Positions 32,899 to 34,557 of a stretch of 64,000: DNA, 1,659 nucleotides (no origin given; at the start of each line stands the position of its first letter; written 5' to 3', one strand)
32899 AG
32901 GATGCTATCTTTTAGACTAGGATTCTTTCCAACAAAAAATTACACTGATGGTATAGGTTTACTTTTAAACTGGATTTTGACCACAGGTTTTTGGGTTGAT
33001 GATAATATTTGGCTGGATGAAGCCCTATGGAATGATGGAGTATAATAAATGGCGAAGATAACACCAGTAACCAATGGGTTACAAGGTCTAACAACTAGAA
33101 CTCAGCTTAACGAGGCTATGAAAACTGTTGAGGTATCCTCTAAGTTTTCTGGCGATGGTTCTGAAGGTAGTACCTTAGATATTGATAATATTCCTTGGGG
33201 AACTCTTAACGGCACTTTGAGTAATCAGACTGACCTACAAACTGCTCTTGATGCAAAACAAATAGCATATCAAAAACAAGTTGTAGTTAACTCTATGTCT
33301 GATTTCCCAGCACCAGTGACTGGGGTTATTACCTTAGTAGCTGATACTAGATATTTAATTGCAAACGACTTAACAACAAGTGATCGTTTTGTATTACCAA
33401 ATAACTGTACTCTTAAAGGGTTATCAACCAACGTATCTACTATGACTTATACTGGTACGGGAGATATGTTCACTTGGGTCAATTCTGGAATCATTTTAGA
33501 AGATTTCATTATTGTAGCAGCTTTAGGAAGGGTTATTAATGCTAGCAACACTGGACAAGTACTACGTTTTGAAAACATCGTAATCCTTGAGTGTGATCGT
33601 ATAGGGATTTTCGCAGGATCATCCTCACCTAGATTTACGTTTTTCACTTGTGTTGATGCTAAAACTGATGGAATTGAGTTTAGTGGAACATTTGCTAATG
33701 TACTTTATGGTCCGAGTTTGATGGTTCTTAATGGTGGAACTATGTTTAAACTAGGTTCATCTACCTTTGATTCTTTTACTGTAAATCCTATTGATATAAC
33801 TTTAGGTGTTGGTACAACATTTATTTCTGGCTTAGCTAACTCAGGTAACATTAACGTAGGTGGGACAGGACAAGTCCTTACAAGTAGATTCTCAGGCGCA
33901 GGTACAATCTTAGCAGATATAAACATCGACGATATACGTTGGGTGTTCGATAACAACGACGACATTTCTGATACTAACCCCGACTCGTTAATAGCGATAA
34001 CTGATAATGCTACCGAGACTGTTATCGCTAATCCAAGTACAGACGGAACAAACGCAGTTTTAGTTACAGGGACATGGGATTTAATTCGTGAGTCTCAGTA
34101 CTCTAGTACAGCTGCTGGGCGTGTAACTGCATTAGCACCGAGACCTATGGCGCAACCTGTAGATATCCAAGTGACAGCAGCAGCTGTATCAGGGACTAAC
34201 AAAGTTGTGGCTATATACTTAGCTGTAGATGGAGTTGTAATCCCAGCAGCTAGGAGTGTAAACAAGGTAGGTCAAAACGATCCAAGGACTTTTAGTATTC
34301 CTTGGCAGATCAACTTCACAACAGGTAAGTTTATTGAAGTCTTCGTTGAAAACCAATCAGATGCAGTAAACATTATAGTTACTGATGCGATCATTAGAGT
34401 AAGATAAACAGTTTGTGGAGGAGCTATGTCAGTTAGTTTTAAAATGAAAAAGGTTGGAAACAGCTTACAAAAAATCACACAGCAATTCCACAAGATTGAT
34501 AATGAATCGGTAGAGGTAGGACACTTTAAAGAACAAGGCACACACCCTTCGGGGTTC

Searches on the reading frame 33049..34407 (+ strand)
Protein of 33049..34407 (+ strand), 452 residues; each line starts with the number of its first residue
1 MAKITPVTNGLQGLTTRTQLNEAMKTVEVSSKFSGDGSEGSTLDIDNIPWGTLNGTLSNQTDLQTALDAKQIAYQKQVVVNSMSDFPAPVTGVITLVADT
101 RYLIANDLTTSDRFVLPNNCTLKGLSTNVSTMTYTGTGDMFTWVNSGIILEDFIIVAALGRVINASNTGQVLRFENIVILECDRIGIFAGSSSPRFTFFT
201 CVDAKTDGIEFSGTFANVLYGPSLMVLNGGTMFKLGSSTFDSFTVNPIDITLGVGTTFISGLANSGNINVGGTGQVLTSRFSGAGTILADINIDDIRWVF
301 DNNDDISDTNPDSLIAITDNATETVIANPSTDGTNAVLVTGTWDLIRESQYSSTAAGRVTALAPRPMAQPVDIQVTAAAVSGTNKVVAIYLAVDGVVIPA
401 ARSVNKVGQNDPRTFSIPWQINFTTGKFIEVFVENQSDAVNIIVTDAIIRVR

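Call 71: search_protein_families(library=phrogs, proteins=[window:33049-34407:+], max_evalue=0.00001)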
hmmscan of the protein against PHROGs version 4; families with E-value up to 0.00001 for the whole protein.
window:33049-34407:+ (452 aa): 1 family
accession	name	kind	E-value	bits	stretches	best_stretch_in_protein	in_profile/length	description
phrog_16509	-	unknown function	2.6e-13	50.6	1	71-451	11-410/414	-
